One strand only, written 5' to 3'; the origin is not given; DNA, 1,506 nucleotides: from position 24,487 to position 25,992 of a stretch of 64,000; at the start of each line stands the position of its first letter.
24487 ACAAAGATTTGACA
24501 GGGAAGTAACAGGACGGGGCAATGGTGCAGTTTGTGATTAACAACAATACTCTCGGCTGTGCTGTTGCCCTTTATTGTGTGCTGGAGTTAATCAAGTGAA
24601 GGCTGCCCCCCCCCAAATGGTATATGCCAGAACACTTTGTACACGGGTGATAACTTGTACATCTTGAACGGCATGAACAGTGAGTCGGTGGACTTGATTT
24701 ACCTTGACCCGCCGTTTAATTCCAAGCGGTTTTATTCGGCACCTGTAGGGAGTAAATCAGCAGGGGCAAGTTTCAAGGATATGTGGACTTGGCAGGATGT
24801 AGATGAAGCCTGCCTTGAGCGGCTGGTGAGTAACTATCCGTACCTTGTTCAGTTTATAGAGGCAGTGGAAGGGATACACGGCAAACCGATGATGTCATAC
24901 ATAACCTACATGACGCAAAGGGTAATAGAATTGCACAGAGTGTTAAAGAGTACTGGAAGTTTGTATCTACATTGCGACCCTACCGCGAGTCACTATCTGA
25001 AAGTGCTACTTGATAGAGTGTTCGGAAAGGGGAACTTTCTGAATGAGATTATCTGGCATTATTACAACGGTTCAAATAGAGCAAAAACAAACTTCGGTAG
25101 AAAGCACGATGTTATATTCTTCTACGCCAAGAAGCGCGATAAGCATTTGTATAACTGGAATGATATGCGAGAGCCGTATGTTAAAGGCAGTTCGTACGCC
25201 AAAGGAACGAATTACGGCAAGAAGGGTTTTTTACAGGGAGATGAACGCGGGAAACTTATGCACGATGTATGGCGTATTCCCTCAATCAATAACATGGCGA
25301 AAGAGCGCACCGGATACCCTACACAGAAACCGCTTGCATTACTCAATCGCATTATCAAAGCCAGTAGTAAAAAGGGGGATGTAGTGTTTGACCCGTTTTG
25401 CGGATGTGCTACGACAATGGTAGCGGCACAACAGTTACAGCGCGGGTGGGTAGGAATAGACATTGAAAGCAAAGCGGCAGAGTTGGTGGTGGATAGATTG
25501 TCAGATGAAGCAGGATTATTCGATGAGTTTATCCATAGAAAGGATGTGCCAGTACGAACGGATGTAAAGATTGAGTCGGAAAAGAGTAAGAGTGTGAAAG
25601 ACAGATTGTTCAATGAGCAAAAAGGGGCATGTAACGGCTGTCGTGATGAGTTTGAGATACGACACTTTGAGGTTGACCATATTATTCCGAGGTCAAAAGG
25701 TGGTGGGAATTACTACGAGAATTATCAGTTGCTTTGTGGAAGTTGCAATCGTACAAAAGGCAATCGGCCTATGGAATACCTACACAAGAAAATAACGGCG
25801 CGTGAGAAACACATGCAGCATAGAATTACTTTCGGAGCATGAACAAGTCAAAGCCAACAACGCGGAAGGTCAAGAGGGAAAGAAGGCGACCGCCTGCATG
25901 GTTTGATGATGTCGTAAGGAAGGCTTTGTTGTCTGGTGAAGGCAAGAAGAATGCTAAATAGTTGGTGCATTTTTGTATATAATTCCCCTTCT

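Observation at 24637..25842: IS1595-family element carries a methyltransferase-HNH fusion as passenger cargo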

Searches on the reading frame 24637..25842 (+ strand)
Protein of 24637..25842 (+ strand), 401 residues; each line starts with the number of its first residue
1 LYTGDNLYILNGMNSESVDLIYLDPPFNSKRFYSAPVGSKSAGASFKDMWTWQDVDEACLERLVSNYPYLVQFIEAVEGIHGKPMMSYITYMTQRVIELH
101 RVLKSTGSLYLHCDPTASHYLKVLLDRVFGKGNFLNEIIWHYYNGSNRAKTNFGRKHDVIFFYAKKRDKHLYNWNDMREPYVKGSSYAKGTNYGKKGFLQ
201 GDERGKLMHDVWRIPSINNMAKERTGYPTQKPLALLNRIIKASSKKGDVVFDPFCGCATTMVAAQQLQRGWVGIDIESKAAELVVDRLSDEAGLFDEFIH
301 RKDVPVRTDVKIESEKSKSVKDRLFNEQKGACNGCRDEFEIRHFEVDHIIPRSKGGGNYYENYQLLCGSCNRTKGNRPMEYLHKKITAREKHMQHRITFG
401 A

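Call 11: search_protein_families(library=pfam, proteins=[window:24637-25842:+], max_evalue=0.01)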
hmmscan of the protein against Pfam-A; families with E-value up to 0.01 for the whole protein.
window:24637-25842:+ (401 aa): 6 families
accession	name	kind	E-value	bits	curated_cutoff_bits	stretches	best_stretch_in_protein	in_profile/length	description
PF01555.25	N6_N4_Mtase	-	1.2e-51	176.2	26.7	1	18-284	1-219/221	DNA methylase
PF01844.29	HNH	-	3.1e-14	53.3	21.4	1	332-377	1-47/47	HNH endonuclease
PF14279.12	HNH_5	-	1.8e-11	44.3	27.5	1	332-384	1-53/56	HNH endonuclease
PF13395.12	HNH_4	-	4.6e-05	23.7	22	1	342-377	16-51/54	HNH endonuclease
PF02945.21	Endonuclease_7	-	0.00012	22.4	23.6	1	314-384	8-75/82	Recombination endonuclease VII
PF02086.21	MethyltransfD12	-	0.0015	18.7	22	0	235-279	8-53/253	D12 class N6 adenine-specific DNA methyltransferase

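Call 12: search_protein_families(library=ncbifam, proteins=[window:24637-25842:+], max_evalue=0.01)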
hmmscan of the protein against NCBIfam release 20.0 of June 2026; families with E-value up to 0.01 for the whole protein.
window:24637-25842:+ (401 aa): 8 families
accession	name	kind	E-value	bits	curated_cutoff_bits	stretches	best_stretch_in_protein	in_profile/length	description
NF008572.0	PRK11524.1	equivalog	9.1e-39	133.3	292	2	86-301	59-269/294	adenine-specific DNA-methyltransferase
NF050803.1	DnaMtaseCcrMCaul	equivalog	2.4e-23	82.6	830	1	223-294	182-253/350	adenine-specific DNA-methyltransferase CcrM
NF049971.1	CRISPR_Cas9d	exception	2.9e-13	49.4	375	1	313-386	529-606/986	type II CRISPR RNA-guided endonuclease Cas9d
NF040563.1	guided_IscB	equivalog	4.7e-11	42.4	175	1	318-393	181-253/314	RNA-guided endonuclease IscB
NF010253.0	PRK13699.1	subfamily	2e-10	40.8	244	1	226-288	143-205/226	DNA methyltransferase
TIGR01865.2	cas_Csn1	equivalog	3.1e-07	29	100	1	311-388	555-639/1070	type II CRISPR RNA-guided endonuclease Cas9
NF041761.1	PtuB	equivalog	0.00012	22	150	1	314-374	30-91/218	retron Ec78 anti-phage system effector HNH endonuclease PtuB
TIGR02646.1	TIGR02646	subfamily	0.00021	21.3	52.15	1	313-384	8-80/144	retron system putative HNH endonuclease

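Call 15: search_dna_similar(query=window:24637-25842:+, collection=plasmids, mode=protein, max_rows=40)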
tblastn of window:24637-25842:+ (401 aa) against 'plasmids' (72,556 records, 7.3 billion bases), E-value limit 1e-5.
Records with a match: 745; places in all: 767; records where one place covers at least 80% of the query: 0.
Best place of each record, by identity: <60% 745.
By first word of the organism name: Burkholderia 122; Escherichia 110; Acinetobacter 37; Salmonella 31; Klebsiella 28; Pantoea 25; Enterococcus 21; Bacillus 16; Thermus 14; Lactococcus 13; and 128 more.
By predicted mobility (MOB-suite, as given by PLSDB): non-mobilizable 384; conjugative 206; mobilizable 155.
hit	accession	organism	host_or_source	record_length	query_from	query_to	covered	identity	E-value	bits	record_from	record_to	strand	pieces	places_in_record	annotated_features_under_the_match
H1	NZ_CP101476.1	Cellulosimicrobium cellulans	water,poultry farm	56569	1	288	71%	45.8%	3e-34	240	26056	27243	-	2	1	DNA methyltransferase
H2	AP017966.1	Candidatus Megaera polyxenophila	-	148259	1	306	76%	41.5%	2e-62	224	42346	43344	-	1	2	adenine specific DNA methylase Mod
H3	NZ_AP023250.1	Mesorhizobium sp. 131-2-5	Lotus japonicus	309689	1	296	69%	43.9%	1e-35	246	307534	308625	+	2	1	site-specific DNA-methyltransferase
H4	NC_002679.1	Mesorhizobium japonicum MAFF 303099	-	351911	1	296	69%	43.9%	1e-35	246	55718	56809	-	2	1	site-specific DNA-methyltransferase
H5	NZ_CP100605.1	Bradyrhizobium sp. Ash2021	-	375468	1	300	75%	38.1%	2e-56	206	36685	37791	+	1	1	DNA methyltransferase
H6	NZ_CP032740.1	Enterococcus casseliflavus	Homo sapiens,bile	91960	1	288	72%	39.5%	2e-47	180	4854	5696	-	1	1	site-specific DNA-methyltransferase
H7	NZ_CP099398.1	Rhizobium sp. Pop5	Phaseolus vulgaris,Cell culture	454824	1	288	72%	38.8%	8e-67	237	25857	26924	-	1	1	DNA methyltransferase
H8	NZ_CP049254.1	Microbacterium amylolyticum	cell culture,soil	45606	1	293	73%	36.9%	2e-56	207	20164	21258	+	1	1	DNA methyltransferase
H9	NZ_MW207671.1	Enterococcus faecium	-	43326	1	288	72%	34.1%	6e-38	152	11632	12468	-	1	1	site-specific DNA-methyltransferase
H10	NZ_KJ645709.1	Enterococcus faecium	Sus scrofa,feces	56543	1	288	72%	34.1%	6e-38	152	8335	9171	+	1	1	site-specific DNA-methyltransferase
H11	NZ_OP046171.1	Enterococcus hirae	-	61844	1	288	72%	34.1%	6e-38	152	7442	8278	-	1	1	site-specific DNA-methyltransferase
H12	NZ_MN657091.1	Psychrobacter sp.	-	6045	4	290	72%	34.0%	1e-43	169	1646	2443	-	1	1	DNA methyltransferase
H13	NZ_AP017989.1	Aminobacter sp. SS-2016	Lotus japoicus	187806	4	288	71%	34.2%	5e-36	147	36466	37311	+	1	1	site-specific DNA-methyltransferase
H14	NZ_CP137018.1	Sinorhizobium fredii GR64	Phaseolus vulgaris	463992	15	288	48%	50.3%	5e-28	210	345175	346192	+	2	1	site-specific DNA-methyltransferase | DNA methyltransferase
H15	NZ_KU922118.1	Ancylobacter novellus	-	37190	4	291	72%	32.6%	1e-32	137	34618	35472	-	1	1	DNA methyltransferase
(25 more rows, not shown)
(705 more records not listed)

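Call 16: find_homologous_proteins(query=window:24637-25842:+, max_evalue=1e-10)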
Query window:24637-25842:+ (401 aa): 8000 proteins with E <= 1e-10 among 8000 candidates; the best 120 are listed.
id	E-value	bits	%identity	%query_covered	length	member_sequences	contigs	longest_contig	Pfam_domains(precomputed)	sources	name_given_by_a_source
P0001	1.0e-271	919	100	97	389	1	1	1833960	PF01844.30,PF14279.13,PF01555.25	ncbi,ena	-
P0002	1.2e-203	695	71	100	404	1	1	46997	PF01844.30,PF14279.13,PF01555.25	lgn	-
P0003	1.5e-201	688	70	100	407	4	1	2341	PF01844.30,PF14279.13,PF01555.25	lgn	-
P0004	4.3e-200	683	71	97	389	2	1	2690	PF01844.30,PF14279.13,PF01555.25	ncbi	-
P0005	5.2e-197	673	70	100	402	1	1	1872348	PF13395.13,PF01844.30,PF14279.13,PF01555.25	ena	-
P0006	1.9e-194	664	71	97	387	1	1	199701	PF13395.13,PF01844.30,PF14279.13,PF01555.25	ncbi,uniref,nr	ncbi:methyltransferase [Elysia marginata]|uniref:Methyltransferase n=1 Tax=Elysia marginata TaxID=10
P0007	1.4e-192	658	68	100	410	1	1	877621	PF01844.30,PF14279.13,PF01555.25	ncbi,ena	-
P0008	1.9e-186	638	68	100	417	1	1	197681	PF01844.30,PF02945.22,PF14279.13,PF01555.25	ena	-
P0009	2.8e-186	638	66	100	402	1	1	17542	PF01844.30,PF14279.13,PF01555.25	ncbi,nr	ncbi:MAG: HNH endonuclease [Alphaproteobacteria bacterium]|nr:HNH endonuclease [Alphaproteobacteria 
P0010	3.6e-186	637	65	100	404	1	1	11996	PF01844.30,PF14279.13,PF01555.25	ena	-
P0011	8.4e-184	629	68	98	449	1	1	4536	PF01844.30,PF02945.22,PF14279.13,PF01555.25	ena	-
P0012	1.2e-181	622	65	100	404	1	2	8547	PF01844.30,PF14279.13,PF01555.25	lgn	-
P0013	2.6e-181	621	65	100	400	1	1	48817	PF01844.30,PF14279.13,PF01555.25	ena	-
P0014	2.1e-180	618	69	100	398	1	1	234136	PF01844.30,PF14279.13,PF01555.25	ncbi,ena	-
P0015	3.0e-180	618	67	100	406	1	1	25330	PF01844.30,PF14279.13,PF01555.25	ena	-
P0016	4.0e-180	617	65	100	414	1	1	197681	PF13395.13,PF01844.30,PF14279.13,PF01555.25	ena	-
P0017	7.2e-180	616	67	97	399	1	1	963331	PF01844.30,PF14279.13,PF01555.25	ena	-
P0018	1.0e-179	616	67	97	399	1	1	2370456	PF01844.30,PF14279.13,PF01555.25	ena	-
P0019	4.7e-179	614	67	97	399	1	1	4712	PF01844.30,PF14279.13,PF01555.25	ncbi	-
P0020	4.7e-179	614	67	97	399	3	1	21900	PF01844.30,PF14279.13,PF01555.25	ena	-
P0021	4.8e-179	614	67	97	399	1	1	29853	PF01844.30,PF14279.13,PF01555.25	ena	-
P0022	5.1e-179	614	63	100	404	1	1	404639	PF01844.30,PF14279.13,PF01555.25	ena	-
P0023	9.1e-179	613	67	97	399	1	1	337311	PF01844.30,PF14279.13,PF01555.25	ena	-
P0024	1.3e-178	612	66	97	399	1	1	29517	PF01844.30,PF14279.13,PF01555.25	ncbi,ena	-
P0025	1.3e-178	612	66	97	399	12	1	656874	PF01844.30,PF14279.13,PF01555.25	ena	-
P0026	4.5e-178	611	66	97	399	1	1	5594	PF01844.30,PF14279.13,PF01555.25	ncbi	-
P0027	1.8e-177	609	66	100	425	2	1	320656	PF01844.30,PF14279.13,PF01555.25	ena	-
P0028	5.7e-177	607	66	97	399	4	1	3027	PF01844.30,PF14279.13,PF01555.25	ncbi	-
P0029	5.6e-175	600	64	100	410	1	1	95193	PF01844.30,PF14279.13,PF01555.25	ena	-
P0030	1.1e-173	596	61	100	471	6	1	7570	PF01844.30,PF14279.13,PF01555.25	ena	-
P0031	1.3e-173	596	62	100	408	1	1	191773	PF13395.13,PF01844.30,PF14279.13,PF01555.25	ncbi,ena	-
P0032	4.8e-173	594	64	100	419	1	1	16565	PF01844.30,PF14279.13,PF01555.25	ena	-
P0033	6.0e-173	594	63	100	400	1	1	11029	PF01844.30,PF14279.13,PF01555.25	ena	-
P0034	2.8e-171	588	61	100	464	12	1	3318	PF01844.30,PF14279.13,PF01555.25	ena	-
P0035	4.8e-171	587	64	100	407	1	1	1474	PF13395.13,PF01844.30,PF14279.13,PF01555.25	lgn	-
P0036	1.1e-170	586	63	100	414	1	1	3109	PF01844.30,PF02945.22,PF14279.13,PF01555.25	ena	-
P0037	1.8e-170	585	64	100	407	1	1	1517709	PF01844.30,PF14279.13,PF01555.25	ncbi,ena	-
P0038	7.6e-170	583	62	100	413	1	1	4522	PF13395.13,PF01844.30,PF02945.22,PF14279.13,PF01555.25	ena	-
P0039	8.0e-170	583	62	100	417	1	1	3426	PF01844.30,PF14279.13,PF01555.25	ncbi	-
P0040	8.3e-170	583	66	97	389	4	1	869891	PF01844.30,PF02945.22,PF14279.13,PF01555.25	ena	-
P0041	5.1e-169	581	64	100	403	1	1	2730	PF13395.13,PF01844.30,PF14279.13,PF01555.25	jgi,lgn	-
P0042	6.5e-169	580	68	97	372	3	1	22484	PF01844.30,PF14279.13,PF01555.25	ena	-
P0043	6.9e-169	580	63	100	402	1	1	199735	PF01844.30,PF14279.13,PF01555.25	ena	-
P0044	7.2e-169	580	62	100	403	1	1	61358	PF01844.30,PF14279.13,PF01555.25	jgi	jgi:DNA modification methylase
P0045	9.2e-169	580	58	100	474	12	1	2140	PF01844.30,PF14279.13,PF01555.25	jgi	-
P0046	1.1e-168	580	68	91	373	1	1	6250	PF01844.30,PF14279.13,PF01555.25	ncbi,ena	-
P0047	3.4e-168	578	63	100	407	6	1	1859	PF01844.30,PF14279.13,PF01555.25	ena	-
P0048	4.9e-168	577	64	100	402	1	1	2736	PF13395.13,PF01844.30,PF14279.13,PF01555.25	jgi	-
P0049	5.6e-168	577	61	100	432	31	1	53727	PF01844.30,PF14279.13,PF01555.25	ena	-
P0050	7.9e-168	577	63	100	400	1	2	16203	PF13395.13,PF01844.30,PF14279.13,PF01555.25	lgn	-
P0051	8.0e-168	577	62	100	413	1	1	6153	PF01844.30,PF14279.13,PF01555.25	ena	-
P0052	8.9e-168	577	62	100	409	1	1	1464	PF01844.30,PF14279.13,PF01555.25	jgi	jgi:site-specific DNA-methyltransferase (adenine-specific)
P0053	1.4e-167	576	64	100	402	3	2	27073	PF13395.13,PF01844.30,PF14279.13,PF01555.25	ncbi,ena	-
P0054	2.9e-167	575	57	100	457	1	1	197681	PF01844.30,PF14279.13,PF01555.25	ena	-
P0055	3.2e-167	575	64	100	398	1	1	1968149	PF01844.30,PF14279.13,PF01555.25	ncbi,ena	-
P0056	3.3e-167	575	63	97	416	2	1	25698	PF01844.30,PF14279.13,PF01555.25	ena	-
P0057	7.3e-167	574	60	100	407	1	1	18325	PF01844.30,PF14279.13,PF01555.25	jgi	jgi:DNA modification methylase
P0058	1.1e-166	573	60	100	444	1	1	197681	PF01844.30,PF14279.13,PF01555.25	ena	-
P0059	1.2e-166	573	64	100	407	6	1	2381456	PF01844.30,PF14279.13,PF01555.25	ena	-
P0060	1.7e-166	572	63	100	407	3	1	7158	PF01844.30,PF14279.13,PF01555.25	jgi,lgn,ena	jgi:site-specific DNA-methyltransferase (adenine-specific)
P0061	1.9e-166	572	61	97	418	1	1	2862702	PF01844.30,PF14279.13,PF01555.25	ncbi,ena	-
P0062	2.7e-166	572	60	100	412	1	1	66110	PF01844.30,PF14279.13,PF01555.25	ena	-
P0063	2.9e-166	572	62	100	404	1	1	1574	PF01844.30,PF14279.13,PF01555.25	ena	-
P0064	5.7e-166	571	61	100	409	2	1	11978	PF01844.30,PF02945.22,PF14279.13,PF01555.25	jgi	jgi:site-specific DNA-methyltransferase (adenine-specific)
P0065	5.7e-166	571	61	100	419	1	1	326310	PF01844.30,PF14279.13,PF01555.25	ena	-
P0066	6.4e-166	570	61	100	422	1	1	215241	PF13395.13,PF01844.30,PF14279.13,PF01555.25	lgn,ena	-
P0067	1.1e-165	570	63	99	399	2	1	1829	PF01844.30,PF14279.13,PF01555.25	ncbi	-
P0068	1.2e-165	570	62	100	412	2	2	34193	PF01844.30,PF14279.13,PF01555.25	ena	-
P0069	1.6e-165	569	64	97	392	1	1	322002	PF01844.30,PF14279.13,PF01555.25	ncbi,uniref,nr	ncbi:hypothetical protein CHS0354_035281 [Potamilus streckersoni]|uniref:HNH nuclease domain-contain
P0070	2.0e-165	569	61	100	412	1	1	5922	PF01844.30,PF14279.13,PF01555.25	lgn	-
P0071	2.1e-165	569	62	100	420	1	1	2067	PF01844.30,PF02945.22,PF14279.13,PF01555.25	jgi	jgi:site-specific DNA-methyltransferase (adenine-specific)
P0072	2.4e-165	569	59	100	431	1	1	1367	PF01844.30,PF14279.13,PF01555.25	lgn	-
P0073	1.2e-164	566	62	100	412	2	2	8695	PF01844.30,PF14279.13,PF01555.25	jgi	-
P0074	1.4e-164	566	60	100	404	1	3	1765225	PF01844.30,PF14279.13,PF01555.25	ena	-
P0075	2.2e-164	565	60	100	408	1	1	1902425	PF01844.30,PF14279.13,PF01555.25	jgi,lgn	jgi:site-specific DNA-methyltransferase (adenine-specific)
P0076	2.7e-164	565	61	97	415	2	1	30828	PF01844.30,PF14279.13,PF01555.25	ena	-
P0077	3.1e-164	565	59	100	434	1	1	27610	PF01844.30,PF14279.13,PF01555.25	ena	-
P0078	3.2e-164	565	60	100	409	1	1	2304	PF01844.30,PF14279.13,PF01555.25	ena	-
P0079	3.2e-164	565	59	100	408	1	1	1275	PF01844.30,PF14279.13,PF01555.25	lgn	-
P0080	4.4e-164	564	62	100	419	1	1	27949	PF01844.30,PF14279.13,PF01555.25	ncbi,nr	ncbi:hypothetical protein FACS189467_3310 [Bacteroidia bacterium]|nr:hypothetical protein FACS189467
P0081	4.5e-164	564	61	100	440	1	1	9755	PF13395.13,PF01844.30,PF14279.13,PF01555.25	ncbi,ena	-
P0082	6.4e-164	564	59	100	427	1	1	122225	PF01844.30,PF02945.22,PF14279.13,PF01555.25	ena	-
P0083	7.5e-164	564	61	100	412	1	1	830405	PF13395.13,PF01844.30,PF02945.22,PF14279.13,PF01555.25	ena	-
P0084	1.2e-163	563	61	100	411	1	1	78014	PF01844.30,PF14279.13,PF01555.25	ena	-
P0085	1.4e-163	563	61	100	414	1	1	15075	PF01844.30,PF14279.13,PF01555.25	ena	-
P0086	1.4e-163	563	61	100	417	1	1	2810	PF13395.13,PF01844.30,PF14279.13,PF01555.25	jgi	-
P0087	1.6e-163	563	61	100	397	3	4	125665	PF01844.30,PF14279.13,PF01555.25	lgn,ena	-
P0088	1.7e-163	562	62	97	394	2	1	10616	PF01844.30,PF14279.13,PF01555.25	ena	-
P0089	1.8e-163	562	61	100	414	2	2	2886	PF01844.30,PF14279.13,PF01555.25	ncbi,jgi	jgi:DNA modification methylase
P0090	1.9e-163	562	61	100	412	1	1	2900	PF01844.30,PF14279.13,PF01555.25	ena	-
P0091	1.9e-163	562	60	100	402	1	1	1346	PF01844.30,PF14279.13,PF01555.25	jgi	jgi:DNA modification methylase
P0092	1.9e-163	562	60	100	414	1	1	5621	PF01844.30,PF14279.13,PF01555.25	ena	-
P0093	2.0e-163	562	61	100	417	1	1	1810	PF13395.13,PF01844.30,PF14279.13,PF01555.25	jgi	-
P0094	2.6e-163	562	61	100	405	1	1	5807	PF01844.30,PF14279.13,PF01555.25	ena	-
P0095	2.6e-163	562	60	100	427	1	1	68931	PF01844.30,PF14279.13,PF01555.25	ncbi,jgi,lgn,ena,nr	ncbi:MAG: site-specific DNA-methyltransferase [Gammaproteobacteria bacterium]|nr:MAG: site-specific 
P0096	2.7e-163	562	61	100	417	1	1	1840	PF13395.13,PF01844.30,PF14279.13,PF01555.25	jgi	-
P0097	2.9e-163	562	63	100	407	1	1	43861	PF01844.30,PF14279.13,PF01555.25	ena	-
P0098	3.2e-163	562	59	100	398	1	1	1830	PF13395.13,PF01844.30,PF14279.13,PF01555.25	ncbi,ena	-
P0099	3.3e-163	562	60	100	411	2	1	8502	PF01844.30,PF02945.22,PF14279.13,PF01555.25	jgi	-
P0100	3.5e-163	561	61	100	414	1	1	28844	PF01844.30,PF14279.13,PF01555.25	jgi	jgi:DNA modification methylase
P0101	5.5e-163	561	62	100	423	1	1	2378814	PF02086.22,PF01844.30,PF14279.13,PF01555.25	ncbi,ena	-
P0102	7.0e-163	560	61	100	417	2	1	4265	PF13395.13,PF01844.30,PF14279.13,PF01555.25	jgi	-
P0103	7.1e-163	560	59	100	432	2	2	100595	PF01844.30,PF14279.13,PF01555.25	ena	-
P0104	7.3e-163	560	64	98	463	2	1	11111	PF01844.30,PF14279.13,PF01555.25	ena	-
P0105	9.5e-163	560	60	100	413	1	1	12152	PF01844.30,PF14279.13,PF01555.25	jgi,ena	-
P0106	1.0e-162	560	62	100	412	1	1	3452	PF01844.30,PF02945.22,PF14279.13,PF01555.25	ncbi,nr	ncbi:MAG: HNH endonuclease [Planctomycetaceae bacterium]|nr:HNH endonuclease [Planctomycetaceae bact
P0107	1.0e-162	560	58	55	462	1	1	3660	PF01844.30,PF14279.13,PF01555.25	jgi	jgi:site-specific DNA-methyltransferase (adenine-specific)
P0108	1.1e-162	560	62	100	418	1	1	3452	PF01844.30,PF02945.22,PF14279.13,PF01555.25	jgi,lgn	jgi:site-specific DNA-methyltransferase (adenine-specific)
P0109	1.3e-162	560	59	100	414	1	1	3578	PF01844.30,PF14279.13,PF01555.25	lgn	-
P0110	1.4e-162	559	61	100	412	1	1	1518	PF01844.30,PF14279.13,PF01555.25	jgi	jgi:site-specific DNA-methyltransferase (adenine-specific)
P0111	1.5e-162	559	60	100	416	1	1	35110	PF13395.13,PF01844.30,PF02945.22,PF14279.13,PF01555.25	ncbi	-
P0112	1.7e-162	559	59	100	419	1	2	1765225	PF01844.30,PF14279.13,PF01555.25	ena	-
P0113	1.8e-162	559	59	96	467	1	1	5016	PF01844.30,PF02945.22,PF14279.13,PF01555.25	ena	-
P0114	1.9e-162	559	60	100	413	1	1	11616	PF01844.30,PF14279.13,PF01555.25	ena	-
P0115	2.0e-162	559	60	100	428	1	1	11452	PF01844.30,PF14279.13,PF01555.25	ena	-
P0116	2.0e-162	559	53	100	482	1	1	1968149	PF01844.30,PF14279.13,PF01555.25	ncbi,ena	-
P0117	2.4e-162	559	60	100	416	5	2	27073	PF01844.30,PF14279.13,PF01555.25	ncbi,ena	-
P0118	2.4e-162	559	59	100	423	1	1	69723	PF01844.30,PF14279.13,PF01555.25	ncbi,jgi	jgi:DNA modification methylase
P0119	2.5e-162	559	60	100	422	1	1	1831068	PF01844.30,PF14279.13,PF01555.25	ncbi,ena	-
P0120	2.5e-162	559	62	98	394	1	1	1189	PF01844.30,PF02945.22,PF14279.13,PF01555.25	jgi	jgi:site-specific DNA-methyltransferase (adenine-specific)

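Call 18: find_related_loci(query=A1, collection=genome_contigs, flank=6000)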
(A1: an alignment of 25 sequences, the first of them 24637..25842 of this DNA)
Query A1 (401 aa) in genome_contigs; peptide patterns used: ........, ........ (x = any residue, [..] = any of these).
600 stretches matched a pattern (row limit reached: there are more); 590 encode a relative of the query (tblastn E <= 1e-3); the best 80 are kept; 80 distinct loci.
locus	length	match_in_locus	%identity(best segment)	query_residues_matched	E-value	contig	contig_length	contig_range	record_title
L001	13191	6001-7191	66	1-400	0e+0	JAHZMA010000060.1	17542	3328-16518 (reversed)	MAG: Alphaproteobacteria bacterium isolate X_S6_bin.7 k141_371890, whole genome shotgun sequence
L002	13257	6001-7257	62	1-400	7e-169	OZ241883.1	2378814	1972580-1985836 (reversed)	MAG: Candidatus Oxydemutator sp. isolate ab8917f1-825d-4d05-ac93-14152a76d45d genome assembly, chromosome: 1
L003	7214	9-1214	61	1-400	2e-165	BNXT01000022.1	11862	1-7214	Bacteroidia bacterium PG1894_201 DNA, sequence022, whole genome shotgun sequence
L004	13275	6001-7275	59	1-399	8e-161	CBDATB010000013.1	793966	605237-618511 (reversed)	MAG: Flammeovirgaceae bacterium isolate 8627b255-c6ab-4fc8-b49c-5698da743035 genome assembly, contig: contig_13, whole g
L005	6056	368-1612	57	1-400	1e-161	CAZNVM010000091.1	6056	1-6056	MAG TPA_asm: uncultured Planctomycetaceae bacterium isolate SRP098377_co2_212 genome assembly, contig: k141_2755133, who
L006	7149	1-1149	61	23-400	2e-156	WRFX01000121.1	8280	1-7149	MAG: Chitinivibrionia bacterium isolate Mp193P3bin36 JGI24698J34947_10003744, whole genome shotgun sequence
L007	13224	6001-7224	56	1-400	2e-152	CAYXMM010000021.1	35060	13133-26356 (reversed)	MAG TPA_asm: uncultured Hyphomicrobiales bacterium isolate binchicken_co286_8 genome assembly, contig: NODE_1670_length_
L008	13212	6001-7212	56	1-387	2e-152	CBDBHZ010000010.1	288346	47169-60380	MAG: Alphaproteobacteria bacterium isolate 11607e13-6b45-45e8-9653-c7e6250e25ff genome assembly, contig: contig_10, whol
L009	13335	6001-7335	52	1-400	6e-143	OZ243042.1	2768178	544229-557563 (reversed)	MAG: Candidatus Poriferihabitaceae bacterium isolate 49d6dd85-0fda-43e6-b460-8c6e23e76669 genome assembly, chromosome: 1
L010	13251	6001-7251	60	1-399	5e-169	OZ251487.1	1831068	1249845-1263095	MAG: Gammaproteobacteria bacterium isolate 228f2a21-a95a-458e-8103-944e5a4c5d0e genome assembly, chromosome: 1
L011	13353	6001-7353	48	1-401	2e-132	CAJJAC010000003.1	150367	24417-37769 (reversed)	MAG: SAR86 cluster bacterium SAR86B isolate FRAM18_bin308 genome assembly, contig: FRAM18_bin308-3, whole genome shotgun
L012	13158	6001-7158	52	1-386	2e-129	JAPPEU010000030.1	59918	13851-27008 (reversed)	MAG: Chloroflexota bacterium isolate RHO1_bin_14 NODE_1123_length_59918_cov_14.503600, whole genome shotgun sequence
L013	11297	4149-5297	53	1-386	5e-129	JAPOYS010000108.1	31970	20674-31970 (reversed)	MAG: Chloroflexota bacterium isolate COS4_bin_41 NODE_1311_length_31970_cov_14.8969, whole genome shotgun sequence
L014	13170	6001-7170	52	1-387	2e-127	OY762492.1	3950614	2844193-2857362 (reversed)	MAG: Candidatus Poribacteria bacterium isolate 99769213-57d3-4dda-a27c-563ac69bc0fb genome assembly, chromosome: 1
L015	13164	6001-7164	53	1-386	1e-127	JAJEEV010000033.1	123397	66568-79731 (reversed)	MAG: Acidimicrobiia bacterium isolate p16x34bins.51 k141_874085, whole genome shotgun sequence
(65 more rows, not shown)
